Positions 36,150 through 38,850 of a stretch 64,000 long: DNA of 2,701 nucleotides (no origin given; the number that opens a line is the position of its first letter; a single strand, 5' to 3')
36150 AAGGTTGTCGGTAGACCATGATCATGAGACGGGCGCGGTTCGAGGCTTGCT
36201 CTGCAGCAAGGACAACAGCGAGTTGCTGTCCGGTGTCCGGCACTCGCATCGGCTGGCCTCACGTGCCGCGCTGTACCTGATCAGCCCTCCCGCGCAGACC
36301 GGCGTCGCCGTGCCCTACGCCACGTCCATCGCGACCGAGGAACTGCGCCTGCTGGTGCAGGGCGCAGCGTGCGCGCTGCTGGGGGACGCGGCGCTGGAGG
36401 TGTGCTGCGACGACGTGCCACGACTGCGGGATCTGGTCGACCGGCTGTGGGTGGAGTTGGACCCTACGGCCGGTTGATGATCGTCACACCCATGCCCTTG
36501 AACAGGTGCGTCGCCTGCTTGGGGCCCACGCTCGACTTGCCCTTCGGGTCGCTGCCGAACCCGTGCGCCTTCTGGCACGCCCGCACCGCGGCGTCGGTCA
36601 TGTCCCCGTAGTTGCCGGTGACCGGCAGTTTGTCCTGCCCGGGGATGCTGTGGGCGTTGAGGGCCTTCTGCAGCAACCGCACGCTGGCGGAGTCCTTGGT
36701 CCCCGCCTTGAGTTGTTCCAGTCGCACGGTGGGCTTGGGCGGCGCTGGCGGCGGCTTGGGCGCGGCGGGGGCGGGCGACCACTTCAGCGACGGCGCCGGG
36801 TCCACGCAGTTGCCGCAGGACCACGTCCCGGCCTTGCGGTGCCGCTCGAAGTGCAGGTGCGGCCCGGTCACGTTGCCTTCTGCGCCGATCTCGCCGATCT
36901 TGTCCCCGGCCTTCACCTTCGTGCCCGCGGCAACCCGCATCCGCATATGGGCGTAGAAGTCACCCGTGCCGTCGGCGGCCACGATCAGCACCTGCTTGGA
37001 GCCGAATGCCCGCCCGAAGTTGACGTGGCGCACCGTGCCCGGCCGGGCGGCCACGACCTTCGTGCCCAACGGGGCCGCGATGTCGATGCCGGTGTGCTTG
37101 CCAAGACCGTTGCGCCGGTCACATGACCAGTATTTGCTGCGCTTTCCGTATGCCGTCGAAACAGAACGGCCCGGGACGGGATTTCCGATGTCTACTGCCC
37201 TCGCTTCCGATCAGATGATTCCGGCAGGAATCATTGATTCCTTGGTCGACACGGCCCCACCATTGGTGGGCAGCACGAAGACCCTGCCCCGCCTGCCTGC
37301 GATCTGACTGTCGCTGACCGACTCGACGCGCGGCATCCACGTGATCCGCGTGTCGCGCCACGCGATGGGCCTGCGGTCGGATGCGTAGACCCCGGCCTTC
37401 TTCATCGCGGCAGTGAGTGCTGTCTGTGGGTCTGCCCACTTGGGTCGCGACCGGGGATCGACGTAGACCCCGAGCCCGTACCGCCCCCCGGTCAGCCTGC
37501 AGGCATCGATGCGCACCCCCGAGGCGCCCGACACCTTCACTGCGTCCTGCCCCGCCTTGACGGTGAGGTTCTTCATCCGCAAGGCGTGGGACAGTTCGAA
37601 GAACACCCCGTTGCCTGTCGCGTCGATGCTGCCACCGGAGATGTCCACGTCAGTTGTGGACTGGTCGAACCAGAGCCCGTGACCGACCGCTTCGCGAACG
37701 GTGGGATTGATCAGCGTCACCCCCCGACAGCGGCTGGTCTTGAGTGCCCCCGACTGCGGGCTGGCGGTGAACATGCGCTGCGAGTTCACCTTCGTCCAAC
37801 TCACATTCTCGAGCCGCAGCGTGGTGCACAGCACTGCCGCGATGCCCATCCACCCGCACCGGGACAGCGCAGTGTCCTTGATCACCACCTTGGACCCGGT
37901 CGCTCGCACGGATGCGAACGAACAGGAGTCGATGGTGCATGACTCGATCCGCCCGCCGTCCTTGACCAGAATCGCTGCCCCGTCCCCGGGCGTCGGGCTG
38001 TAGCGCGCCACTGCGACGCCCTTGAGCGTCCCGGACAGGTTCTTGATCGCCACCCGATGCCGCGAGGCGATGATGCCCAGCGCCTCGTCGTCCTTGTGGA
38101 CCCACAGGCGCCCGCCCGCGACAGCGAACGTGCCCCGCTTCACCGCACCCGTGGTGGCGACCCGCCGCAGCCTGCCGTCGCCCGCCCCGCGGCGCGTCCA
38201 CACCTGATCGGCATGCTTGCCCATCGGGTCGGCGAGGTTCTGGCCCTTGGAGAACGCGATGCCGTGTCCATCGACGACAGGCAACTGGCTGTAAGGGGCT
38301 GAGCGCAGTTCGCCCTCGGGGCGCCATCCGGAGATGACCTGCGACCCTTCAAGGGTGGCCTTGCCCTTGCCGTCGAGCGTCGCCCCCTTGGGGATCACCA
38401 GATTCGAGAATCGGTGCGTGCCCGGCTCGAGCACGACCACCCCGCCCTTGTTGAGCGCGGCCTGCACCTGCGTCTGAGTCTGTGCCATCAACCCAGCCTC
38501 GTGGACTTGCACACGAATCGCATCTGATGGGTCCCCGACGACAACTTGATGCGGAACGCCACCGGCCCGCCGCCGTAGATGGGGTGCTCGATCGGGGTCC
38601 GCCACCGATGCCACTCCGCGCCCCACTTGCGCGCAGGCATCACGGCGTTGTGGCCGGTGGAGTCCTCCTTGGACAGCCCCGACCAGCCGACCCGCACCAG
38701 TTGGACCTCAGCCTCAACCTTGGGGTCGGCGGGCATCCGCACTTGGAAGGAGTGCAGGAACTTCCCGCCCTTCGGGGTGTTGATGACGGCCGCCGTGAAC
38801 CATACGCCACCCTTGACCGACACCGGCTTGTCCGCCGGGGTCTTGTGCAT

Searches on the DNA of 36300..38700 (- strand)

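Call 3: search_dna_similar(query=window:36300-38700:-, collection=phages, mode=near, max_rows=30)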
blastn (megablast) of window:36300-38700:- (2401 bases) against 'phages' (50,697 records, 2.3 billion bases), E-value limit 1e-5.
No match.
